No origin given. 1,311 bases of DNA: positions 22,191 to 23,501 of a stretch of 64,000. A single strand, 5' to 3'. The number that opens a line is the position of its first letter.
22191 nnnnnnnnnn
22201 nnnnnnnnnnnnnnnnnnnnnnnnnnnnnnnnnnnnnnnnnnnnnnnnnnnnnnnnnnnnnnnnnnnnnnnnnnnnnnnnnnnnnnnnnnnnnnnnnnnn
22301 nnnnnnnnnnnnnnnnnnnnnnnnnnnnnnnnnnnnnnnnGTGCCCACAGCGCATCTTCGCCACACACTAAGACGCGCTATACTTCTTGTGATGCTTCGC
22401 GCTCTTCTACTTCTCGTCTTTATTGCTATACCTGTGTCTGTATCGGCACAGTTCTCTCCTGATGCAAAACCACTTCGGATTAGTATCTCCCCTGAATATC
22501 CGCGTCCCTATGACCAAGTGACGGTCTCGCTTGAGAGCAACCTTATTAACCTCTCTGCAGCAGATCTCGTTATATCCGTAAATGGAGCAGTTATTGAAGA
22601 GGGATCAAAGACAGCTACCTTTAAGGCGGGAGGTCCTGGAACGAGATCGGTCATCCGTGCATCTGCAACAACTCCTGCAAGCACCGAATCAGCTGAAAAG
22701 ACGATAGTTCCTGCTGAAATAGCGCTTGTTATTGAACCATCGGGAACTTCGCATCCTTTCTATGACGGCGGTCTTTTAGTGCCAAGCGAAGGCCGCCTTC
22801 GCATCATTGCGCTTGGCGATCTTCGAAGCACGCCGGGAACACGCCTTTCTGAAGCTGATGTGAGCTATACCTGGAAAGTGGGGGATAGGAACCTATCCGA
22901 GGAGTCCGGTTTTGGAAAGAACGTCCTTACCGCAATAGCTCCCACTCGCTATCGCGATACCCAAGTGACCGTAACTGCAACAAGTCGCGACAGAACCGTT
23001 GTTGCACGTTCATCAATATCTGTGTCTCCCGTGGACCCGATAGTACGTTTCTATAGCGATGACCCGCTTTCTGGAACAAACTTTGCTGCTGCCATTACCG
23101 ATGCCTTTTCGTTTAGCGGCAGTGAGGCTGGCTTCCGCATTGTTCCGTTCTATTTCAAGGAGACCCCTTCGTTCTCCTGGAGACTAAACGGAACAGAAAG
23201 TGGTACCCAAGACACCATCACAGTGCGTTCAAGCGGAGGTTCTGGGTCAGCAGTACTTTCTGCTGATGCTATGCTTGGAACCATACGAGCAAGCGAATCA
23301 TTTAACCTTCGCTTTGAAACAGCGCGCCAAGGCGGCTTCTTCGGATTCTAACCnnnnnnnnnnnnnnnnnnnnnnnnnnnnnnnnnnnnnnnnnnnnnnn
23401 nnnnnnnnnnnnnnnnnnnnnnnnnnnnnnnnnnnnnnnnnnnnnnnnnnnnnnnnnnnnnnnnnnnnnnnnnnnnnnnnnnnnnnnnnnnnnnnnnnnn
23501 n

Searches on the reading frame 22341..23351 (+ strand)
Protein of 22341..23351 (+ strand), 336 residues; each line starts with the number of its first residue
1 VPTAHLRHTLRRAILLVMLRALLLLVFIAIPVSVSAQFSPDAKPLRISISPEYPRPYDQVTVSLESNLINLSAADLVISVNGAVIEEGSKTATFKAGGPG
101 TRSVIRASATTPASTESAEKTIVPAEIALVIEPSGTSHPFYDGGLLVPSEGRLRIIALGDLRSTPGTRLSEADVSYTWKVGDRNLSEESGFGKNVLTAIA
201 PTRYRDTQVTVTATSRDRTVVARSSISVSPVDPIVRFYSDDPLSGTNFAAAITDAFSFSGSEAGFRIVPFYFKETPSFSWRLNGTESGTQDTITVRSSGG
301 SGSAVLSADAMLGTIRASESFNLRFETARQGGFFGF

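Call 4: search_protein_families(library=pfam, proteins=[window:22341-23351:+], max_evalue=1)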
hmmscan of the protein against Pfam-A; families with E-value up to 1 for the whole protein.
window:22341-23351:+ (336 aa): 1 family
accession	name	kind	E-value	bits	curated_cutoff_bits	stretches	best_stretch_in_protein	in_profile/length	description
PF16820.11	PKD_3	-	0.035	14.4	26.3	0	276-297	33-54/68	PKD-like domain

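Call 6: search_protein_families(library=ncbifam, proteins=[window:22341-23351:+], max_evalue=0.1)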
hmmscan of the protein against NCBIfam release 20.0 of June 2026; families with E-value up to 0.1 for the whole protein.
window:22341-23351:+ (336 aa): 0 families

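Call 73: search_solved_structures(query=A7, max_evalue=1)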
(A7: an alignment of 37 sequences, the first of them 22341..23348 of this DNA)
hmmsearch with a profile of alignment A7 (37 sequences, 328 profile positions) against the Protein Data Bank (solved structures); distinct sequences matched with E-value up to 1: 6.
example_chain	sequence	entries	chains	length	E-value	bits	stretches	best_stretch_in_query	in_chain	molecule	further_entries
4r80_A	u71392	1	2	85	0.25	13.6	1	67-109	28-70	OR486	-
5o5j_g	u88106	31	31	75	0.36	13.1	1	116-141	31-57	50S ribosomal protein L31 | Large ribosomal subunit protein bL31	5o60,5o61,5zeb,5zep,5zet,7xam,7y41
9hln_A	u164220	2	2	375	0.91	11.8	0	184-240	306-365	tRNA-specific 2-thiouridylase MnmA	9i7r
9hlv_A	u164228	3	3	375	0.91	11.8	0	184-240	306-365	tRNA-specific 2-thiouridylase MnmA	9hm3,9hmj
2hma_A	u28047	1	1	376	0.91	11.8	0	184-240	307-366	Probable tRNA (5-methylaminomethyl-2-thiouridylate)-methyltransferase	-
5v7q_6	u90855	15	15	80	1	11.7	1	118-141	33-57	50S ribosomal protein L31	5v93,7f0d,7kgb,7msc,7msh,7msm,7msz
